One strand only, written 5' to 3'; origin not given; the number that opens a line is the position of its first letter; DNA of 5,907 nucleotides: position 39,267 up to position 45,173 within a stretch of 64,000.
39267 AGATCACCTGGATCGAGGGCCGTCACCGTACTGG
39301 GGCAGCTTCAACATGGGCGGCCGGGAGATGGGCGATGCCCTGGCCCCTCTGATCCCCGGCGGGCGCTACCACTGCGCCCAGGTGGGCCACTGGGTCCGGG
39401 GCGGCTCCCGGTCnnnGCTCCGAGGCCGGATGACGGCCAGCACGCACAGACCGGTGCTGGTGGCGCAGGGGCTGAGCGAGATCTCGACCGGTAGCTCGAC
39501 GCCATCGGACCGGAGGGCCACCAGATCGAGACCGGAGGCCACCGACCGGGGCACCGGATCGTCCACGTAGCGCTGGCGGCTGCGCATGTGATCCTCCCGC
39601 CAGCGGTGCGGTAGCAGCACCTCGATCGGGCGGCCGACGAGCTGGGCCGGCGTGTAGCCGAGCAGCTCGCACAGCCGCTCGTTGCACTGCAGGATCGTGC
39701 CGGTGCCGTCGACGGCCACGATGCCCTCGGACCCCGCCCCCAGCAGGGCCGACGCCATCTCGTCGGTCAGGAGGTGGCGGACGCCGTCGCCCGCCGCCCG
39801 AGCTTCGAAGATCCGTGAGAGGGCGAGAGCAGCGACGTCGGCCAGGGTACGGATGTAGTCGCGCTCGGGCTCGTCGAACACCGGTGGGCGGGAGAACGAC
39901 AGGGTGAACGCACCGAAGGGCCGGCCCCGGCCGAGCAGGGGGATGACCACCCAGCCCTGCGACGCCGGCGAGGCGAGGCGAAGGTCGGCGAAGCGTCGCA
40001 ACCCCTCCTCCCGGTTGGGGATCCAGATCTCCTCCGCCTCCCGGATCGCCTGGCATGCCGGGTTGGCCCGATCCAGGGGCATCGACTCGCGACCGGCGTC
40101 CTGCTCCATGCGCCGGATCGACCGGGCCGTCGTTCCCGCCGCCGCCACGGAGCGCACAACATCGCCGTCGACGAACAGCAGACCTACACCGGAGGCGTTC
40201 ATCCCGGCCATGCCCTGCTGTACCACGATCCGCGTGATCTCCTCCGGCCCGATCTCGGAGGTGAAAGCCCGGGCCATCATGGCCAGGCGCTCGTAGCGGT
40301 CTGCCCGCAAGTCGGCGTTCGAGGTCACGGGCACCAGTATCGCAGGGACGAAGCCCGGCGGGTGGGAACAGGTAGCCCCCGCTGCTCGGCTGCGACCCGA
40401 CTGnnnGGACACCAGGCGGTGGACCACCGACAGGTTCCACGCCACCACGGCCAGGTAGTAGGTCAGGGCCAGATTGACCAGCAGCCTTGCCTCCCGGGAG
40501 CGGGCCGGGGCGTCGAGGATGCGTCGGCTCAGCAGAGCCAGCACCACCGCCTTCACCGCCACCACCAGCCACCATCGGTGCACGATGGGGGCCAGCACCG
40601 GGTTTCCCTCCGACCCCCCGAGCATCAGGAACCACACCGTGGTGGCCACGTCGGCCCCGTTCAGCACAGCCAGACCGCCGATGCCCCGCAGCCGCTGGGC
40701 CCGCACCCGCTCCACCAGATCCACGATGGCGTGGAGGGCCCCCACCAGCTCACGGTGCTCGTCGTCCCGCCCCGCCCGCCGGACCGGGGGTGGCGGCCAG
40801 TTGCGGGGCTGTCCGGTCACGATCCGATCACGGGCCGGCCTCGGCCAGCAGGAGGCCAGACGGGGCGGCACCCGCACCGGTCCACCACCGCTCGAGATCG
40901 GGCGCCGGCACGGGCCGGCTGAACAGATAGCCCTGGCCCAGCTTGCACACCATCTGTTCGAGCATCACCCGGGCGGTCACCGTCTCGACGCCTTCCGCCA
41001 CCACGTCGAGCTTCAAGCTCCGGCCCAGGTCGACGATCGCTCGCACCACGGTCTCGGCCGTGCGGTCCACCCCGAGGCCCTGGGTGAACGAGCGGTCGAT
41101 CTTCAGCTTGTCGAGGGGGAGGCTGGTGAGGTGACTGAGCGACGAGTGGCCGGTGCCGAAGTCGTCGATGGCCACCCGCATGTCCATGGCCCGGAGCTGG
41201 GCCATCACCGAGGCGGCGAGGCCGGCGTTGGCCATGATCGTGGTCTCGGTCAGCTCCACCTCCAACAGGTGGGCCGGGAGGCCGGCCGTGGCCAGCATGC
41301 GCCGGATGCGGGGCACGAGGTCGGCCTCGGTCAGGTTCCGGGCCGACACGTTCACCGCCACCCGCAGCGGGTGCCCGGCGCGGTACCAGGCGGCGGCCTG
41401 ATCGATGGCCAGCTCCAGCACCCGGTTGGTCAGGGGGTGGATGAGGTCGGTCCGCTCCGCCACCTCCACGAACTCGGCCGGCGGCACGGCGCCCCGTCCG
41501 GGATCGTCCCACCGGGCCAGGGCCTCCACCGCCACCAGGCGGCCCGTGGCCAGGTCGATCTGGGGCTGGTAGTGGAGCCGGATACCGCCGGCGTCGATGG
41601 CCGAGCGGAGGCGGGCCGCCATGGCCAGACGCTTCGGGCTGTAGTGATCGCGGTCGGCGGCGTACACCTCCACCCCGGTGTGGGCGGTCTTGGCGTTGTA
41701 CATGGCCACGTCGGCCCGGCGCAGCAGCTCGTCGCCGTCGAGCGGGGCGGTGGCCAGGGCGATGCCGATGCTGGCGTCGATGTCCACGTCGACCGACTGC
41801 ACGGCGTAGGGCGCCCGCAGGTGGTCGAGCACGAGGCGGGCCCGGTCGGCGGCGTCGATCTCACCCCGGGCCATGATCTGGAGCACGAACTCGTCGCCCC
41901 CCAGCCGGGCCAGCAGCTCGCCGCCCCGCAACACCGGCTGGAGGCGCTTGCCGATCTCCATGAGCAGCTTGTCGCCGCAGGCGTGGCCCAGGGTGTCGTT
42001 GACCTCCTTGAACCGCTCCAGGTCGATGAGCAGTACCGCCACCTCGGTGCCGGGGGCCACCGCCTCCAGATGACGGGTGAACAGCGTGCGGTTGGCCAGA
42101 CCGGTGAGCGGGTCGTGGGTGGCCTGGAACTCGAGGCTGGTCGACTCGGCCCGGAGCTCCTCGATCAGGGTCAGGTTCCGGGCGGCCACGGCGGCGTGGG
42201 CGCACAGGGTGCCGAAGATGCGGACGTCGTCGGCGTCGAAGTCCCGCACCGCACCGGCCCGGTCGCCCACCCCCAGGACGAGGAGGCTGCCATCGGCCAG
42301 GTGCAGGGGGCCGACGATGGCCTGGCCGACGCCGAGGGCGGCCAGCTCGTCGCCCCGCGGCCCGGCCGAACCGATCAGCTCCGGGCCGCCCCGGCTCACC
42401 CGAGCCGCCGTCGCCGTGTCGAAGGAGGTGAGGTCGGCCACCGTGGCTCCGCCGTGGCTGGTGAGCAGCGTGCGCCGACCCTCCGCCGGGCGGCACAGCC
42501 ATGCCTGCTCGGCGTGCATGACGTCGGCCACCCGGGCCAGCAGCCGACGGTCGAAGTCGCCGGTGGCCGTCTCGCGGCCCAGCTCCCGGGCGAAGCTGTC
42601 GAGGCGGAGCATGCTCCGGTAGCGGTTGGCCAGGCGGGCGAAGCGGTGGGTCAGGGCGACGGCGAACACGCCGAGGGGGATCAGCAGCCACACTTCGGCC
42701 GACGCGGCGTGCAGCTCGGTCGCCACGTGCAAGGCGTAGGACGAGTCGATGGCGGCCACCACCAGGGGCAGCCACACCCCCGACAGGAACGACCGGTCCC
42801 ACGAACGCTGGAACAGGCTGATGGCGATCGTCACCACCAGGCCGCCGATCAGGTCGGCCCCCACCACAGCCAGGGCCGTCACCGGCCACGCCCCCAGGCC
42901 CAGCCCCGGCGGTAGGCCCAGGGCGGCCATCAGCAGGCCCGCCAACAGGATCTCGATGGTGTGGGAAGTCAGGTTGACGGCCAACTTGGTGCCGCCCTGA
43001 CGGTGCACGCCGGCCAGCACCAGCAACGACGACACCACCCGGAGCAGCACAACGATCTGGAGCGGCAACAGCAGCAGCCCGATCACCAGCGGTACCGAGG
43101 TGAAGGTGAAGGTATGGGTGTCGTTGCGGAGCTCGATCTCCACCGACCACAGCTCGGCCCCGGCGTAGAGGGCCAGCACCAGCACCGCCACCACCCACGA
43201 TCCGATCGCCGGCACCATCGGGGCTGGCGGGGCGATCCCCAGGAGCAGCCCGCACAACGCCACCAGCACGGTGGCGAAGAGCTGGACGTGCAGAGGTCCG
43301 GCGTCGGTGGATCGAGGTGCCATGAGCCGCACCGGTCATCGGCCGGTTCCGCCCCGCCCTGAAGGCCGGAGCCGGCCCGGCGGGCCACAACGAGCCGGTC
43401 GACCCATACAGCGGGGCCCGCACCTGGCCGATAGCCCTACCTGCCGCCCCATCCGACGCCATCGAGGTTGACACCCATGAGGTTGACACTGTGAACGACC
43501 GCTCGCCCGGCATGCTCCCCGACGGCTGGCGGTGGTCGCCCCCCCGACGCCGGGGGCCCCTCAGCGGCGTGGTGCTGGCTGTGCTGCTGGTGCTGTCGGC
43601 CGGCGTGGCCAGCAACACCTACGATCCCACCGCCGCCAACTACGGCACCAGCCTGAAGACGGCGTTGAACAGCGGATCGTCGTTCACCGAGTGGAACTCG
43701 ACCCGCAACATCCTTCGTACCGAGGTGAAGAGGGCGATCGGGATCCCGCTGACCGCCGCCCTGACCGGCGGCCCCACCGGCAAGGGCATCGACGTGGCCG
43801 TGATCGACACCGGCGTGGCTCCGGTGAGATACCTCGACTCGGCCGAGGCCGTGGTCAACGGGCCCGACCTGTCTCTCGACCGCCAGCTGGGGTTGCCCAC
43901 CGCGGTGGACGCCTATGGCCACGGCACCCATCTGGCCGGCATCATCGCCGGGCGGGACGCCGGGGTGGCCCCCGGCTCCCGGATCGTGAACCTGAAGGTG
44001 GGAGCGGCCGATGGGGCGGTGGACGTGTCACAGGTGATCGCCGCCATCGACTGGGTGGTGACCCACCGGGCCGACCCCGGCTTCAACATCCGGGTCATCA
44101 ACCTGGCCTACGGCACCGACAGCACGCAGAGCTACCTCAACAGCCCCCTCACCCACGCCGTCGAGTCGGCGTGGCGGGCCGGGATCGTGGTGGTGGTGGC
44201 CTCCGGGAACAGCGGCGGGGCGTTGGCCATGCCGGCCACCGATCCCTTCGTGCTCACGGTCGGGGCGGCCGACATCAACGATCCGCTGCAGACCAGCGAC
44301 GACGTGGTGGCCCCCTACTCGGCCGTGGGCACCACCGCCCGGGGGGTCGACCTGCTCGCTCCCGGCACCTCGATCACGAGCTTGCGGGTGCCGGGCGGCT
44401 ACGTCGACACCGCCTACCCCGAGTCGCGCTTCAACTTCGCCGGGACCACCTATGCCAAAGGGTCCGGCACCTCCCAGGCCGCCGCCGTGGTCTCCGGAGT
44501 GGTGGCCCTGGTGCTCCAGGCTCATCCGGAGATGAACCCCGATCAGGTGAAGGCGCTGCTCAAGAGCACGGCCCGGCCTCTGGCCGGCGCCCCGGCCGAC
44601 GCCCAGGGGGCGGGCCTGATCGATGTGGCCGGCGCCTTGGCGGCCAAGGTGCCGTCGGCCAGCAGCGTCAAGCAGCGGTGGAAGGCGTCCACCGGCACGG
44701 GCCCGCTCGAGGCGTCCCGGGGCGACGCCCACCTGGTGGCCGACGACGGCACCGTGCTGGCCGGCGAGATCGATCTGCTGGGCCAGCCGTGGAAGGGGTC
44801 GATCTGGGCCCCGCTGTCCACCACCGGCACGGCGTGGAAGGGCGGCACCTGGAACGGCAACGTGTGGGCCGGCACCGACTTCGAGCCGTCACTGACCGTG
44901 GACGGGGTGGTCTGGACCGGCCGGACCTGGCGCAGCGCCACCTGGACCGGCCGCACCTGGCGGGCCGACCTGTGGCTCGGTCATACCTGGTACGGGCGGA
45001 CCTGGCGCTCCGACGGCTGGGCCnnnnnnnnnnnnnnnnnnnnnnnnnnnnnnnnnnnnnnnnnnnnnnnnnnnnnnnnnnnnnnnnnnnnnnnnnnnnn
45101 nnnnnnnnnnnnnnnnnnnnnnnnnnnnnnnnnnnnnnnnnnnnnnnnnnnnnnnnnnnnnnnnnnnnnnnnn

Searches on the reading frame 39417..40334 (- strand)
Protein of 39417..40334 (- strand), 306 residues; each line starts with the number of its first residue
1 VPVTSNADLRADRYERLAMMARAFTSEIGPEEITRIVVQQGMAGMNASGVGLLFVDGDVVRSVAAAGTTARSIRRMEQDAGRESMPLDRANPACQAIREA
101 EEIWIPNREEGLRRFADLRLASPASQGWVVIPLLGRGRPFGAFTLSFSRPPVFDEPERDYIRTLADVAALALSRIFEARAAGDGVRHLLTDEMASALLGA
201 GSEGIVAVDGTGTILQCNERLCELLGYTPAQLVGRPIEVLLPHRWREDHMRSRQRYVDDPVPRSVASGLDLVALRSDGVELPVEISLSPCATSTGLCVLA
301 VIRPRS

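Call 23: search_protein_families(library=pfam, proteins=[window:39417-40334:-], max_evalue=0.001)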
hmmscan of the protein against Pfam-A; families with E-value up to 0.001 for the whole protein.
window:39417-40334:- (306 aa): 8 families
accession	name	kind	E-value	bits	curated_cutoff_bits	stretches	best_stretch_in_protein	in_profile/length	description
PF13185.12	GAF_2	-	1.7e-14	54.7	28.6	1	30-172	4-135/136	GAF domain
PF13426.13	PAS_9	-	3.9e-11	43.6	27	1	203-293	2-87/103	PAS domain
PF00989.32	PAS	-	2.4e-09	37.6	22.6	1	202-304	11-112/113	PAS fold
PF01590.32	GAF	-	2.6e-08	34.9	22.4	1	30-172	2-133/133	GAF domain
PF08448.16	PAS_4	-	6.1e-07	30.1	23.1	1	202-298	5-96/110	PAS fold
PF13188.13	PAS_8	-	1.5e-06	28.3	21.8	1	197-248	6-54/65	PAS domain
PF24820.1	Diguanyl_cycl_sensor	-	1.6e-05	25.2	28.1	1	202-298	6-104/109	Diguanylate cyclase-like sensor domain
PF12860.13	PAS_7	-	7.4e-05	23.3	27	1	202-253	5-57/115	PAS fold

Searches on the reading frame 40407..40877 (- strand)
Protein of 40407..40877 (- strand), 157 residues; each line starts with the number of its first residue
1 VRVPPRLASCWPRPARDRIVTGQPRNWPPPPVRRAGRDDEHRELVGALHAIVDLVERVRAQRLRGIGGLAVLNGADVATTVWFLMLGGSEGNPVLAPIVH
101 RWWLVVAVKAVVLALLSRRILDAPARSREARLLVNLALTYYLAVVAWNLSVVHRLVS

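Call 23: search_protein_families(library=pfam, proteins=[window:40407-40877:-], max_evalue=0.001)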
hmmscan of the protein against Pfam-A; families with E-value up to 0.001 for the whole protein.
window:40407-40877:- (157 aa): 1 family
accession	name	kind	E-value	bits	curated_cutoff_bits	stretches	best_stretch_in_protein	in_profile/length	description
PF18902.5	DUF5658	-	2.6e-12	47.8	25.2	1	70-149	1-82/82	Domain of unknown function (DUF5658)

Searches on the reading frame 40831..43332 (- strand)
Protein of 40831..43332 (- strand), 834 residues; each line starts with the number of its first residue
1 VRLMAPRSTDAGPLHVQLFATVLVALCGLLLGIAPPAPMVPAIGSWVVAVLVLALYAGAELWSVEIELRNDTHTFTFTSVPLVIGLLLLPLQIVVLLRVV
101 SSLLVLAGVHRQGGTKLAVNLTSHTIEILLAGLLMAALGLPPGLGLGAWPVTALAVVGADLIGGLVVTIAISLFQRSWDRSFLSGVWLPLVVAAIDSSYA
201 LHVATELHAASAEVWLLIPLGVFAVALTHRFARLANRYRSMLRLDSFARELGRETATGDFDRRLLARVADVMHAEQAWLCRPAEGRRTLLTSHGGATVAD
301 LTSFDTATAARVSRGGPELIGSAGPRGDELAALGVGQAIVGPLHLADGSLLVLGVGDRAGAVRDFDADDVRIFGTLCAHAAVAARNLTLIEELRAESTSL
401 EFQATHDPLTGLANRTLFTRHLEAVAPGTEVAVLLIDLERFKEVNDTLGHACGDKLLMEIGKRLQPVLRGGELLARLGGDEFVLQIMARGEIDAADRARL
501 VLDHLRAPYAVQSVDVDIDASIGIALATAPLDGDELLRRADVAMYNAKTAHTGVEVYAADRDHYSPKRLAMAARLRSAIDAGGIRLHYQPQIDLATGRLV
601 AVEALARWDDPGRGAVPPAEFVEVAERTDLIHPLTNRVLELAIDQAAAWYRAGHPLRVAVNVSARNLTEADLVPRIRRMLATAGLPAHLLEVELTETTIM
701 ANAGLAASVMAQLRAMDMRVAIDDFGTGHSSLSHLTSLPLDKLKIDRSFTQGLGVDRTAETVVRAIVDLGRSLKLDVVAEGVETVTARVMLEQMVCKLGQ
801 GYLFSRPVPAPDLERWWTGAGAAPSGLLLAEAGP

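Call 23: search_protein_families(library=pfam, proteins=[window:40831-43332:-], max_evalue=0.001)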
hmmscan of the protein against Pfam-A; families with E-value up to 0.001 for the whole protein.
window:40831-43332:- (834 aa): 2 families
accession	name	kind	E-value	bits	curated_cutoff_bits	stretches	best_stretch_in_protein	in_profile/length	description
PF00563.25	EAL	-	1.4e-68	231.2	31.3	1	573-807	2-236/236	EAL domain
PF00990.26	GGDEF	-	8.8e-38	130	23.8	1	404-551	1-158/161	Diguanylate cyclase, GGDEF domain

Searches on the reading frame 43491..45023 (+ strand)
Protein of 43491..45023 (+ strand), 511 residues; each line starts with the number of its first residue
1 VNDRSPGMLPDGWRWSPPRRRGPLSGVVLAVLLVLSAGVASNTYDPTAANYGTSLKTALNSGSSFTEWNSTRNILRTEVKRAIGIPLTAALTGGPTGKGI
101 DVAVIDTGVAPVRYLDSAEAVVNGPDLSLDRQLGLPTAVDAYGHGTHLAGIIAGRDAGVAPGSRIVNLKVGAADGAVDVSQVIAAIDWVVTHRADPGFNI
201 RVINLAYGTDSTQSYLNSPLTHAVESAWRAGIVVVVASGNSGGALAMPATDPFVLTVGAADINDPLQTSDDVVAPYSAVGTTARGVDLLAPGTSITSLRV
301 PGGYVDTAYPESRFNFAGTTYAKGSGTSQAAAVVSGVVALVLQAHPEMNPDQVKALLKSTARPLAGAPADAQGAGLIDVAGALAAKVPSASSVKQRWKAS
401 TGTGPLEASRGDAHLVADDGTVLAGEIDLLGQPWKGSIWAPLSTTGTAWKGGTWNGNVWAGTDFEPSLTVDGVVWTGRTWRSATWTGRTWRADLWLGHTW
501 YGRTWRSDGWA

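Call 23: search_protein_families(library=pfam, proteins=[window:43491-45023:+], max_evalue=0.001)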
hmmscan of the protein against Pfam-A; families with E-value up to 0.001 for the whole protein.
window:43491-45023:+ (511 aa): 1 family
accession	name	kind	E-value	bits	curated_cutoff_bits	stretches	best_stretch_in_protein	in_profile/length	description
PF00082.27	Peptidase_S8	-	3.5e-42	145.1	21.8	1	97-375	1-288/288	Subtilase family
